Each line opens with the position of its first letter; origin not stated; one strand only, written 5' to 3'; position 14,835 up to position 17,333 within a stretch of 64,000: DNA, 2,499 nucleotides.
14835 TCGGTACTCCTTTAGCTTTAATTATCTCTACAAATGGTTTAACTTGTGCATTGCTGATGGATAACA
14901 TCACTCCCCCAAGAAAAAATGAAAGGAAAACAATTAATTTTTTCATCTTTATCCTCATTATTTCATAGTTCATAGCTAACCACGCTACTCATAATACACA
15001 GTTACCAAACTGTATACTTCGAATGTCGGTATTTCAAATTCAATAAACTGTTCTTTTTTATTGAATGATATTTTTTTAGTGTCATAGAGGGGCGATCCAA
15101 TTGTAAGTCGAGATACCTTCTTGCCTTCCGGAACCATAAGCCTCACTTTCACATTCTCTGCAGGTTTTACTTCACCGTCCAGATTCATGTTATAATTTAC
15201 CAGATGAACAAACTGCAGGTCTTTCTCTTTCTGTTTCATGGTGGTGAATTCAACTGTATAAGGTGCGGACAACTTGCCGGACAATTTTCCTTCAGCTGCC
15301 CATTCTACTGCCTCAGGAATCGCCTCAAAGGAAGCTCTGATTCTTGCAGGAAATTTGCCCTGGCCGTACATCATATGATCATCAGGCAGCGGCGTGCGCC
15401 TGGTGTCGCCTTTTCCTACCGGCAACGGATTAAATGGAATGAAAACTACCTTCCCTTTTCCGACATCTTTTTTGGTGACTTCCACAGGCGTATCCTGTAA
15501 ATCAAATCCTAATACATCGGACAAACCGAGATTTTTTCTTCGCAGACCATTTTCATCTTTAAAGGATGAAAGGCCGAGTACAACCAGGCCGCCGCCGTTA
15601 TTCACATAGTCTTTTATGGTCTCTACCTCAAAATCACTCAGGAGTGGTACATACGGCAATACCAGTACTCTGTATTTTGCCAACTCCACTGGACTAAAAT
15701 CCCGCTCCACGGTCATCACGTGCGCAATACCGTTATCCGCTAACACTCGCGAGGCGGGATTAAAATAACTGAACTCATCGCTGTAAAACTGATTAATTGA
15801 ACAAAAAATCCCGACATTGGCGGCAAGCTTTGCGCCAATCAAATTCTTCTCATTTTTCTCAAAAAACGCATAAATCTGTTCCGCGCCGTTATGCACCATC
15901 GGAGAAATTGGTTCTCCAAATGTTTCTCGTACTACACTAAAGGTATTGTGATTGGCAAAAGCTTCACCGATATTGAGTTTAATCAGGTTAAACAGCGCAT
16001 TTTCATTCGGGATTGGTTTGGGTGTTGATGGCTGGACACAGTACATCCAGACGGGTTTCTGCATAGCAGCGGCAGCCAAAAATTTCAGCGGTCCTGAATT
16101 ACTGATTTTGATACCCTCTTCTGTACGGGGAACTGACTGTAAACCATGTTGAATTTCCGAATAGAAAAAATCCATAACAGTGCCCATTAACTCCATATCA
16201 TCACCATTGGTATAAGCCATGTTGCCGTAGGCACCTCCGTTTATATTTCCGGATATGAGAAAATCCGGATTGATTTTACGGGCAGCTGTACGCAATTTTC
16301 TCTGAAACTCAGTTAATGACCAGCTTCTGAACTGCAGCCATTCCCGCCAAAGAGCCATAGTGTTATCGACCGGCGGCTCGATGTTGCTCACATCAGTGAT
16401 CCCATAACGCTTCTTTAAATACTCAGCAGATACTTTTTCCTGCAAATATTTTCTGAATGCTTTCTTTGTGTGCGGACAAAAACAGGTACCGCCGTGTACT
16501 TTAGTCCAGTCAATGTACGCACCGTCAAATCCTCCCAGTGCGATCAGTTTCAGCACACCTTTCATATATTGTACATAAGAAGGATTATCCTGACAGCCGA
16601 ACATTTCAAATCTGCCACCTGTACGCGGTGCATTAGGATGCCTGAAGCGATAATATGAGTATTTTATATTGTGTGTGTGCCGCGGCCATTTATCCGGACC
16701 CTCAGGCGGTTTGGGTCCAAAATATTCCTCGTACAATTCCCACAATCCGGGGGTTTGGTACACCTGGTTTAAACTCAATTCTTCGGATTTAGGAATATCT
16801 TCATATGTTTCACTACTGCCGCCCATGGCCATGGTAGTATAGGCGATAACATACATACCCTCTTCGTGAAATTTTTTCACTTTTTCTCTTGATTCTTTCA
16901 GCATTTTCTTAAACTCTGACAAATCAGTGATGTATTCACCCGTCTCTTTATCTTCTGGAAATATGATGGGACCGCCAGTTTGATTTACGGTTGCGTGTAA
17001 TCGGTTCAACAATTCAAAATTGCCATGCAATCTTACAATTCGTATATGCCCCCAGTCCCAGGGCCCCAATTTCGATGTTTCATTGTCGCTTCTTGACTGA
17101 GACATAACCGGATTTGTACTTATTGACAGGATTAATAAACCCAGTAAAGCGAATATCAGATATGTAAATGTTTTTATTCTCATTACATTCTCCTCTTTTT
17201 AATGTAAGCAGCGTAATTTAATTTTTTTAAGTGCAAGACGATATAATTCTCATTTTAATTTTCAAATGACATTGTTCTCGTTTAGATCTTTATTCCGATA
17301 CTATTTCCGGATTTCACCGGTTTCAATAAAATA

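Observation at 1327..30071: Single-strand island of about 19 exported enzymes built from a few poorly classified paralogous families, with no transporter, regulator or SusC/SusD pair inside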

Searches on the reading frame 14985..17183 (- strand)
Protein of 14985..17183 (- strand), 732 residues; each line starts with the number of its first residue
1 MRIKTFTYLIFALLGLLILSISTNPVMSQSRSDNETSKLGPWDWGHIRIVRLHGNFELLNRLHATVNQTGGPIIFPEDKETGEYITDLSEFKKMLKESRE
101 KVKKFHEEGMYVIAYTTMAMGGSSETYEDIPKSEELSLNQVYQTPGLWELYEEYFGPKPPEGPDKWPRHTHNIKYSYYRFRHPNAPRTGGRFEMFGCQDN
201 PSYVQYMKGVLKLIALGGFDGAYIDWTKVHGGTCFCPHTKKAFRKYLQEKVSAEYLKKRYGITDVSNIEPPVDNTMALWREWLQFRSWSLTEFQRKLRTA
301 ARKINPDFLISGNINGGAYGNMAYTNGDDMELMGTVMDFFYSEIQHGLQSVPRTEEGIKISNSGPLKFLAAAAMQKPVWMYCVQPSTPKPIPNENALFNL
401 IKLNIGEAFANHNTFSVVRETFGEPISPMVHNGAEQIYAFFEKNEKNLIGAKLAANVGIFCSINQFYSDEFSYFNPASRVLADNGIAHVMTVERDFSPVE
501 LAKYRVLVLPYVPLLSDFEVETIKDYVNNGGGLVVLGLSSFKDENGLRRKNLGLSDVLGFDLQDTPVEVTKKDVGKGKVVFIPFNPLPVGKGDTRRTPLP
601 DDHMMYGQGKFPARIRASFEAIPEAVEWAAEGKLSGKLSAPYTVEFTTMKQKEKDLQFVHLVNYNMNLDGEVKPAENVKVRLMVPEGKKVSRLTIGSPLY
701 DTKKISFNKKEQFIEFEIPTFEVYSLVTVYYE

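Call 5: search_protein_families(library=pfam, proteins=[window:14985-17183:-], max_evalue=0.01)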
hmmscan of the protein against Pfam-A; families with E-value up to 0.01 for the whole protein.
window:14985-17183:- (732 aa): 2 families
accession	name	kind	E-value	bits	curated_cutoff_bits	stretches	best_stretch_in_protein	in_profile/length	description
PF08532.16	Glyco_hydro_42M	-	1.1e-07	32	25.8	1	495-547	47-101/207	Beta-galactosidase trimerisation domain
PF02449.21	Glyco_hydro_42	-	8.1e-05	22.6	21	1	229-326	140-249/376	Beta-galactosidase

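Call 12: search_protein_families(library=ncbifam, proteins=[window:14985-17183:-], max_evalue=0.01)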
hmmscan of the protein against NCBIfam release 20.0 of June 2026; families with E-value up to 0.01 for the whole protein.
window:14985-17183:- (732 aa): 1 family
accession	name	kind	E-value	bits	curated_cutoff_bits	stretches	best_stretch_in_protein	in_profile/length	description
NF041127.1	exo_beta_glucsam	equivalog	0.0024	16.1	1500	0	243-299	204-264/782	exo-beta-D-glucosaminidase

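Call 19: search_solved_structures(query=window:14985-17183:-, max_evalue=1)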
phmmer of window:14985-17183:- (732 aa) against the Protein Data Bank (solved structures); distinct sequences matched with E-value up to 1: 9.
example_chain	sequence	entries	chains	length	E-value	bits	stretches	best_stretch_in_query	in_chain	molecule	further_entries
5dfa_A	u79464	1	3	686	0.00038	21.7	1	489-548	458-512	Beta-galactosidase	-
4oif_A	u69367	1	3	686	0.00038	21.7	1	489-548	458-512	Beta-galactosidase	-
3tts_A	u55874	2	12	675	0.0021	19.3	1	188-262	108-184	Beta-galactosidase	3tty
4ucf_A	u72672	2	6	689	0.0048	18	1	479-546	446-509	BETA-GALACTOSIDASE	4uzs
2gk3_A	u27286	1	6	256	0.16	13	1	519-572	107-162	putative cytoplasmic protein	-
8ibs_A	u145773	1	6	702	0.19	12.8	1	479-543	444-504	Beta-galactosidase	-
8ibt_A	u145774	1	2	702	0.2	12.7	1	479-543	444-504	Beta-galactosidase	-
8ibr_A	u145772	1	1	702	0.2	12.7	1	479-543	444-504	Beta-galactosidase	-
1uly_A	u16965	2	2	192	0.41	11.7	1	84-157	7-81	hypothetical protein PH1932 | hypothetical transcription regulator protein, PH1932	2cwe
